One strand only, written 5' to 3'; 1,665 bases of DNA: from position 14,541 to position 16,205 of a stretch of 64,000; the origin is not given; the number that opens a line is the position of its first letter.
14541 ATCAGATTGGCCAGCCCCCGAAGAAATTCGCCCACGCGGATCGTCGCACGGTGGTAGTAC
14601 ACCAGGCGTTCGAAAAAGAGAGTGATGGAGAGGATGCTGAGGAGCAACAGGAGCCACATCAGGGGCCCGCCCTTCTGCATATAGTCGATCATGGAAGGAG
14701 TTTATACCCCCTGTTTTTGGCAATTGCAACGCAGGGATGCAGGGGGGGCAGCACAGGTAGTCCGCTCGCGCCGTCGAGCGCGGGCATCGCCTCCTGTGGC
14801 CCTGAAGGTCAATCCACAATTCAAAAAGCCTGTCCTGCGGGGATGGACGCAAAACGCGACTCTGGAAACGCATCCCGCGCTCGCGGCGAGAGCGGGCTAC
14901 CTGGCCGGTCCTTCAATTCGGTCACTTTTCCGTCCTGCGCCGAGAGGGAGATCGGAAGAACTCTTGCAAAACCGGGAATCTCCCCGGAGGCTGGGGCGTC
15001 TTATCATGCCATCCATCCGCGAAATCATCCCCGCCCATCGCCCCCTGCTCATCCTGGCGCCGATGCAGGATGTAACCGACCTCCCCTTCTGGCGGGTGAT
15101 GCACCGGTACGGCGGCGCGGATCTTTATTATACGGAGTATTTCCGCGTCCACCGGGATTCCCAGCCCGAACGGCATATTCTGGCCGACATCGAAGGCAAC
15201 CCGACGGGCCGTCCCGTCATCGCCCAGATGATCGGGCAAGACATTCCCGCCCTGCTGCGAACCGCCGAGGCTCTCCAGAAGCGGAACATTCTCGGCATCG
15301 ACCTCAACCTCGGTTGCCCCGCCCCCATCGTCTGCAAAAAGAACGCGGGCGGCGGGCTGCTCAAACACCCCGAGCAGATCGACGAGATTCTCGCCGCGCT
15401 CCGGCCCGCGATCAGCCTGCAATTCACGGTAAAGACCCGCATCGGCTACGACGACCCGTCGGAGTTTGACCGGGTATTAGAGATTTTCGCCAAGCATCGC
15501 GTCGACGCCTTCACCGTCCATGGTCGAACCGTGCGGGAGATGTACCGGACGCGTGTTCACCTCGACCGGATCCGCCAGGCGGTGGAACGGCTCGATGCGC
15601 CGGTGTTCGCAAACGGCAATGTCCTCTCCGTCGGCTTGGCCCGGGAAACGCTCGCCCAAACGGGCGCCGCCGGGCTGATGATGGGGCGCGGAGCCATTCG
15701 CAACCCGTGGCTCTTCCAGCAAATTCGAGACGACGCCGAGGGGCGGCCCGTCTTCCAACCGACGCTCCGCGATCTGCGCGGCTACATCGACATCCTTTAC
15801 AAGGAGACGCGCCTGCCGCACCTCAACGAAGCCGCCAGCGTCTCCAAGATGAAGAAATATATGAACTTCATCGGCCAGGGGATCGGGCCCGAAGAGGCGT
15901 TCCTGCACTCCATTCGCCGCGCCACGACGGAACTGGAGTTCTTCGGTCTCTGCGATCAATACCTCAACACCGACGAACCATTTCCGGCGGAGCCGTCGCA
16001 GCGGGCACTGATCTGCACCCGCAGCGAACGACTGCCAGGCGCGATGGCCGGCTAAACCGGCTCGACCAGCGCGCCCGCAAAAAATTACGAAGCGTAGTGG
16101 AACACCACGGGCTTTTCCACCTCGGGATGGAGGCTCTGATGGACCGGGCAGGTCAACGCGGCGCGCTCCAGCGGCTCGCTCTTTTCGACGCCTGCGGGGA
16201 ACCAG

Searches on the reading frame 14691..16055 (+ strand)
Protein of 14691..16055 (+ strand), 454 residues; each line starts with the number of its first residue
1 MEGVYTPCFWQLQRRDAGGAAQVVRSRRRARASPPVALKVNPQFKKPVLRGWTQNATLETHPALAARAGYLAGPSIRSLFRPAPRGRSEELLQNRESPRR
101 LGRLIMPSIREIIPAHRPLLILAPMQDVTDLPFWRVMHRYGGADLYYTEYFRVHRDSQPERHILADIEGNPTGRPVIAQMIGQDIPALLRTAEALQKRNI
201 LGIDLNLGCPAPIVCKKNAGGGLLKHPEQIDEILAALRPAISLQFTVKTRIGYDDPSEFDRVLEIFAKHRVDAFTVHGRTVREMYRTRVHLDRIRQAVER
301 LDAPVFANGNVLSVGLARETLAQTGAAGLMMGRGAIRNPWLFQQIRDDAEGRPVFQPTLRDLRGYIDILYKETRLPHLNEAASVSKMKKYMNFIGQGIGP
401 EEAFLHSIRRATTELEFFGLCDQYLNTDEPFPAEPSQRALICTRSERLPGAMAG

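Call 66: search_protein_families(library=pfam, proteins=[window:14691-16055:+], max_evalue=0.00001)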
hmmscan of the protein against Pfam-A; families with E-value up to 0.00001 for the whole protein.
window:14691-16055:+ (454 aa): 1 family
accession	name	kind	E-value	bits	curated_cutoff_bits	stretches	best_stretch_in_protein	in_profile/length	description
PF01207.24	Dus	-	9.2e-53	179.8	20.4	1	121-346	1-227/311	Dihydrouridine synthase (Dus)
